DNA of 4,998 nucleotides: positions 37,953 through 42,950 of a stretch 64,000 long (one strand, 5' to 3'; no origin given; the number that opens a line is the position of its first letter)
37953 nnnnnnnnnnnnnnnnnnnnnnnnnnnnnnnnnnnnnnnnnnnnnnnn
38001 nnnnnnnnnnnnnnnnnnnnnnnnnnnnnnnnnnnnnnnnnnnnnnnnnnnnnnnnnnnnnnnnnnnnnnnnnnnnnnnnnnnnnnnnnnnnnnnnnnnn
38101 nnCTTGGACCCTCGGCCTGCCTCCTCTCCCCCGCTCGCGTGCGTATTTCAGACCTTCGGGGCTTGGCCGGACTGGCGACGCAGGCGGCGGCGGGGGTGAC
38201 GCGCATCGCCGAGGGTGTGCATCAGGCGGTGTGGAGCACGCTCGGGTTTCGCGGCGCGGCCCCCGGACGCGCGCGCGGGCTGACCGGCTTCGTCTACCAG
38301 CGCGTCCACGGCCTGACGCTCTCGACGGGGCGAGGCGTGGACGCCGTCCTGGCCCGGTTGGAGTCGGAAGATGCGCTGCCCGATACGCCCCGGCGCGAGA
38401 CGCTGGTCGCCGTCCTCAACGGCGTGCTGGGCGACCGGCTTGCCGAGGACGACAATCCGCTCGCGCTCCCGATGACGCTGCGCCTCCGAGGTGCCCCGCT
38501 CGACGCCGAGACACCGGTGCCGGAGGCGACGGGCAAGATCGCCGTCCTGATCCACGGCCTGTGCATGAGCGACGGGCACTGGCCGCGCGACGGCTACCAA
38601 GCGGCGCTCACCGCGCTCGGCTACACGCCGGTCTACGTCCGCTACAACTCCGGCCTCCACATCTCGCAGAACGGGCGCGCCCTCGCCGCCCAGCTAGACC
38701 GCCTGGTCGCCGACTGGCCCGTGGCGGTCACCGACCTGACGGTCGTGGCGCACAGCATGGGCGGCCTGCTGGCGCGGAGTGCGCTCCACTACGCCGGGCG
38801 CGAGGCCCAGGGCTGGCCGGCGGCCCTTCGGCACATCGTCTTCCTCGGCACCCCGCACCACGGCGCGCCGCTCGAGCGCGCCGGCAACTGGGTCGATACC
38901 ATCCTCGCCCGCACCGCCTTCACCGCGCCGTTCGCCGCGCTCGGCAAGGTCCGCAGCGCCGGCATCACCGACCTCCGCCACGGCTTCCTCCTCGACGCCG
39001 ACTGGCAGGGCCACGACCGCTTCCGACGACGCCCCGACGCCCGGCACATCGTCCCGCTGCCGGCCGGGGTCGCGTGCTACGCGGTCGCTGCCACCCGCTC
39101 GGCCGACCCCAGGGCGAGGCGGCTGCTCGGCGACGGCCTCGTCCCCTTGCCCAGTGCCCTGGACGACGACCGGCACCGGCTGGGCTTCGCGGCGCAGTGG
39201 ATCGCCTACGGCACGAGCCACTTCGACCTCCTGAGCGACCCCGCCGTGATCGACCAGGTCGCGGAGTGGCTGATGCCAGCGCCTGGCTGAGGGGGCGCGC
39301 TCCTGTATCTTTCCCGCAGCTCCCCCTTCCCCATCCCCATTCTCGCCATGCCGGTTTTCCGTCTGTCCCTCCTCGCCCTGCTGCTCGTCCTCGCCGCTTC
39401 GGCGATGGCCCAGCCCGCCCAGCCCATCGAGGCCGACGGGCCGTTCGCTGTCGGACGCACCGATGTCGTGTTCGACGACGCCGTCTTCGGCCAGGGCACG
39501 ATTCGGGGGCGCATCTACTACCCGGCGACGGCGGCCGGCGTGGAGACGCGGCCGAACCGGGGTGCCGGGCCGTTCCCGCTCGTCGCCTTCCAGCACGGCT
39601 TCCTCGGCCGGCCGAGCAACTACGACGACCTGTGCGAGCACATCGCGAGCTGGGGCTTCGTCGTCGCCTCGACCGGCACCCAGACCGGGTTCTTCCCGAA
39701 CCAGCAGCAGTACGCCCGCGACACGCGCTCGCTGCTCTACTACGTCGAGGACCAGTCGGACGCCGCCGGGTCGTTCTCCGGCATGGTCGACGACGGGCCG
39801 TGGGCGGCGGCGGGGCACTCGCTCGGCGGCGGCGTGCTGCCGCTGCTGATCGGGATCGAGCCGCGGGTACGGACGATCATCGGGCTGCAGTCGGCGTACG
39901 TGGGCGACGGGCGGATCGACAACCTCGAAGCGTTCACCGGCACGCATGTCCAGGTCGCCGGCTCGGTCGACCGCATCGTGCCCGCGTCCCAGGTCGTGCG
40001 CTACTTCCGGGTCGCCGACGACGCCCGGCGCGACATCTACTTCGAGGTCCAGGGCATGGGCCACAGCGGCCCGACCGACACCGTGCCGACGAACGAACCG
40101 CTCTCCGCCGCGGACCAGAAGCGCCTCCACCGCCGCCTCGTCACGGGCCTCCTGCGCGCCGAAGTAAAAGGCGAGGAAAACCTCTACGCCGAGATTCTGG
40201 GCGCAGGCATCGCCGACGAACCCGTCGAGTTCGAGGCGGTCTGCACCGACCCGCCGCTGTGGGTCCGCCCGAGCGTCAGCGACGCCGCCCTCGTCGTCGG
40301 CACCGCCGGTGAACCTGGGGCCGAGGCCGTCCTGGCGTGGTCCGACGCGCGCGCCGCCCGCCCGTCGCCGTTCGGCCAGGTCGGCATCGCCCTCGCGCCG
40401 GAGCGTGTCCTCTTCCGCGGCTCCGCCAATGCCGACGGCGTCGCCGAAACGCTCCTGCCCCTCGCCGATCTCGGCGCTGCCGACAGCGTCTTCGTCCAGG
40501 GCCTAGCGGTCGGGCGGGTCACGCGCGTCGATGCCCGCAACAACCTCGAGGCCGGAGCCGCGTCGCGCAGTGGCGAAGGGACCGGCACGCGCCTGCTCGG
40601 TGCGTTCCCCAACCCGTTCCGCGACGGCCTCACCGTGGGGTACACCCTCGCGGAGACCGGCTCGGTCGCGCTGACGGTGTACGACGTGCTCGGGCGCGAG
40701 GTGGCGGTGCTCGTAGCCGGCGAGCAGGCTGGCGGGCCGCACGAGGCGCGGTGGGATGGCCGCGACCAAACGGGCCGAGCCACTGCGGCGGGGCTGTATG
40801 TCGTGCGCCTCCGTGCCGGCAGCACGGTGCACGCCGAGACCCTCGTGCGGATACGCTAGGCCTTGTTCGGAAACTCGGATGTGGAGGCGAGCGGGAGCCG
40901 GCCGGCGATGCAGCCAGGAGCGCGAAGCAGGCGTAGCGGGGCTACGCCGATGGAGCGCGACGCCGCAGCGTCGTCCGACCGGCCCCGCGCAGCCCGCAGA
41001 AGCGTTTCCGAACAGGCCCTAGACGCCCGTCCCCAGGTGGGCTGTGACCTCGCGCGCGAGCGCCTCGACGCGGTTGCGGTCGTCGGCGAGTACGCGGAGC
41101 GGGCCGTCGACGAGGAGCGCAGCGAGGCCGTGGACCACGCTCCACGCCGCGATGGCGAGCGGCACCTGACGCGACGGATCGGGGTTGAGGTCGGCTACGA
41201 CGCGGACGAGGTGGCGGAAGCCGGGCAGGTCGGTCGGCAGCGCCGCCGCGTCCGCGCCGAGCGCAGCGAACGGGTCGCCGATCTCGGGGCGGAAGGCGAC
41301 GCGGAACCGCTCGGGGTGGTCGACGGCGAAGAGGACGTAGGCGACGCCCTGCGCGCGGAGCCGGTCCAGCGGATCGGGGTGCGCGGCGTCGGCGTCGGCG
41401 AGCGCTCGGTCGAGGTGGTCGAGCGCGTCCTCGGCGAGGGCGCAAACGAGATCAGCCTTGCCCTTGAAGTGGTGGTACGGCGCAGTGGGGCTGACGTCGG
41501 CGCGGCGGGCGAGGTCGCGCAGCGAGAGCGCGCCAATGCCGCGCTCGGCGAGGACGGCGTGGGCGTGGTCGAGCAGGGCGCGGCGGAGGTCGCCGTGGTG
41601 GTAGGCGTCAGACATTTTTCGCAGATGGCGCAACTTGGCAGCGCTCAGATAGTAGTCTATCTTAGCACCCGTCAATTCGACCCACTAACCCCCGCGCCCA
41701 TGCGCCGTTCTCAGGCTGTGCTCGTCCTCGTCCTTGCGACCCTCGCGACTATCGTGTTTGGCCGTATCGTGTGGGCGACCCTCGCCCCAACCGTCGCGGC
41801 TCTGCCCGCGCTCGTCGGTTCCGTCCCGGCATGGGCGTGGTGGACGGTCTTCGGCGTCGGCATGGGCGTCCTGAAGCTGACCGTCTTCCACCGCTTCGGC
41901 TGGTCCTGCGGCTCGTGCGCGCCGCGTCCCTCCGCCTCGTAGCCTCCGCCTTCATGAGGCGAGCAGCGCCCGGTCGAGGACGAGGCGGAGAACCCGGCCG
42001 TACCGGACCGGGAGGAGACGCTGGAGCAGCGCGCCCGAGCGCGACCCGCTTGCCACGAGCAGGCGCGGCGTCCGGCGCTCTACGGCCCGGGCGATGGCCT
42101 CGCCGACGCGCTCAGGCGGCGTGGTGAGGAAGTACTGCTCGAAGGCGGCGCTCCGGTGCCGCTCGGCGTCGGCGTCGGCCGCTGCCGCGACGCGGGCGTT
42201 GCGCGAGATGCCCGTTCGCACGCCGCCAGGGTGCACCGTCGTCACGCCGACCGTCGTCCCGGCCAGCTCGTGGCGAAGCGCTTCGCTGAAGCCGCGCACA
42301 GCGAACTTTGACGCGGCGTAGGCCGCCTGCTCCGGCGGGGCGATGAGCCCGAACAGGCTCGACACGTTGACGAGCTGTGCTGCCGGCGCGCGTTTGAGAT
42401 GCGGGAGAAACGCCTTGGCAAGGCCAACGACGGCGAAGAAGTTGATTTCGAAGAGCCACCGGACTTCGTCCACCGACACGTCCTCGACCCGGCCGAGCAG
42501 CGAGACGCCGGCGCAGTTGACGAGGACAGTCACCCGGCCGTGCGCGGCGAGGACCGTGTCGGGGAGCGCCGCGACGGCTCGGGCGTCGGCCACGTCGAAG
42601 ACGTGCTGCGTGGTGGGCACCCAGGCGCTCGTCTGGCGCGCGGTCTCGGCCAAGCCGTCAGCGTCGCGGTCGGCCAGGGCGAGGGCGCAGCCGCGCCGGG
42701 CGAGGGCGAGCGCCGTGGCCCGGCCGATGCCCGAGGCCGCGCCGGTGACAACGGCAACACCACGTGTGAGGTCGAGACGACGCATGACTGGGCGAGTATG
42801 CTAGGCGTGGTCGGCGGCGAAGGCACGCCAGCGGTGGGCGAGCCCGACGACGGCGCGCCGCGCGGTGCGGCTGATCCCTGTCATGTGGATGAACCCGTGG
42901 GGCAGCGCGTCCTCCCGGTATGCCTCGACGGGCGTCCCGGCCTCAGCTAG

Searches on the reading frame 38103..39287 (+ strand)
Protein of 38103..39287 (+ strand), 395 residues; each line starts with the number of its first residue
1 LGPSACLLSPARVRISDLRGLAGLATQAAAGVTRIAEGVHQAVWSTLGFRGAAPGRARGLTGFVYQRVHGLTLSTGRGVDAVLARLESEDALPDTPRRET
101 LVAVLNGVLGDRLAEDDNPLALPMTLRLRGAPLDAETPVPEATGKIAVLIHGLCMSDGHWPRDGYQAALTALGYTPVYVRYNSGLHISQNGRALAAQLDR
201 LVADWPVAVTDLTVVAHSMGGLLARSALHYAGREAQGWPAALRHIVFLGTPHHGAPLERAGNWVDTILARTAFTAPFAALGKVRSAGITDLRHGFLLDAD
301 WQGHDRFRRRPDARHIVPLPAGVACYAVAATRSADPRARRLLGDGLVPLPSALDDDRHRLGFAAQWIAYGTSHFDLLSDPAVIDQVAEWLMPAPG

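Call 84: search_protein_families(library=pfam, proteins=[window:38103-39287:+], max_evalue=0.00001)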
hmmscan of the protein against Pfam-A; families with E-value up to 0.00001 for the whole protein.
window:38103-39287:+ (395 aa): 2 families
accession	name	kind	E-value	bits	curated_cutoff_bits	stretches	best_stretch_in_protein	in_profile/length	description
PF07819.20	PGAP1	-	7.6e-09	36.1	24.3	1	209-307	90-190/233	PGAP1-like alpha/beta domain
PF24096.1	DUF7379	-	1.2e-08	35.5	33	1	188-274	51-134/191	Domain of unknown function (DUF7379)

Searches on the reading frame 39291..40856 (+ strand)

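Call 84: search_protein_families(library=pfam, proteins=[window:39291-40856:+], max_evalue=0.00001)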
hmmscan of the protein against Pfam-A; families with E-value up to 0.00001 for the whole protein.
window:39291-40856:+ (522 aa): 4 families
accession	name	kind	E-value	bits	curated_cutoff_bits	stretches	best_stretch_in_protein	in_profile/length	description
PF12740.14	PETase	-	2.2e-12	47.4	28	1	48-262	21-215/263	PET hydrolase-like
PF13860.13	FlgD_ig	-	3.5e-09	36.9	27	1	448-509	13-75/79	FlgD Ig-like domain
PF03403.19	PAF-AH_p_II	-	5.2e-07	29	20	0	93-128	98-133/372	Platelet-activating factor acetylhydrolase, isoform II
PF07224.18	Chlorophyllase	-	1.5e-06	27.7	26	1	91-180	38-127/301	Chlorophyllase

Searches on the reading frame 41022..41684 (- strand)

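Call 84: search_protein_families(library=pfam, proteins=[window:41022-41684:-], max_evalue=0.00001)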
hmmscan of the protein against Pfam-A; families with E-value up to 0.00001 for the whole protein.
window:41022-41684:- (221 aa): 2 families
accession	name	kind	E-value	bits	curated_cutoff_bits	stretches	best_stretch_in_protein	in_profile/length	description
PF13305.11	TetR_C_33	-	6.8e-14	52.8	26.8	1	109-209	1-99/103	Tetracyclin repressor-like, C-terminal domain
PF00440.29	TetR_N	-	4.8e-13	49.1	24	1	37-82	1-46/47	Bacterial regulatory proteins, tetR family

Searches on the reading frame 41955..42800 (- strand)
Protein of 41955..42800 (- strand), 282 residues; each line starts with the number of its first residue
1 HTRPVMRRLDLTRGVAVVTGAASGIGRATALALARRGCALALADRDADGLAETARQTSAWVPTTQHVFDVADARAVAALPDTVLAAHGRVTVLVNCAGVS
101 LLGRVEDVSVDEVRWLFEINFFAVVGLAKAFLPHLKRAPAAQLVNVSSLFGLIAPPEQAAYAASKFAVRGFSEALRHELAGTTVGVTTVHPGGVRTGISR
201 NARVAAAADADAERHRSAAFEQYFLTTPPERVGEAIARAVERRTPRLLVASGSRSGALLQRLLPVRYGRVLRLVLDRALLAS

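Call 84: search_protein_families(library=pfam, proteins=[window:41955-42800:-], max_evalue=0.00001)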
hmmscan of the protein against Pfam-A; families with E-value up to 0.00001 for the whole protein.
window:41955-42800:- (282 aa): 3 families
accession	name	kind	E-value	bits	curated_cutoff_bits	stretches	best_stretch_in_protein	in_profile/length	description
PF00106.31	adh_short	-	1.2e-47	162.4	26.6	1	15-203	2-191/195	short chain dehydrogenase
PF13561.12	adh_short_C2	-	1.5e-33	116.8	27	1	20-216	1-196/236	Enoyl-(Acyl carrier protein) reductase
PF08659.16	KR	-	4.8e-11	43.3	22.6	1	14-183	1-172/180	KR domain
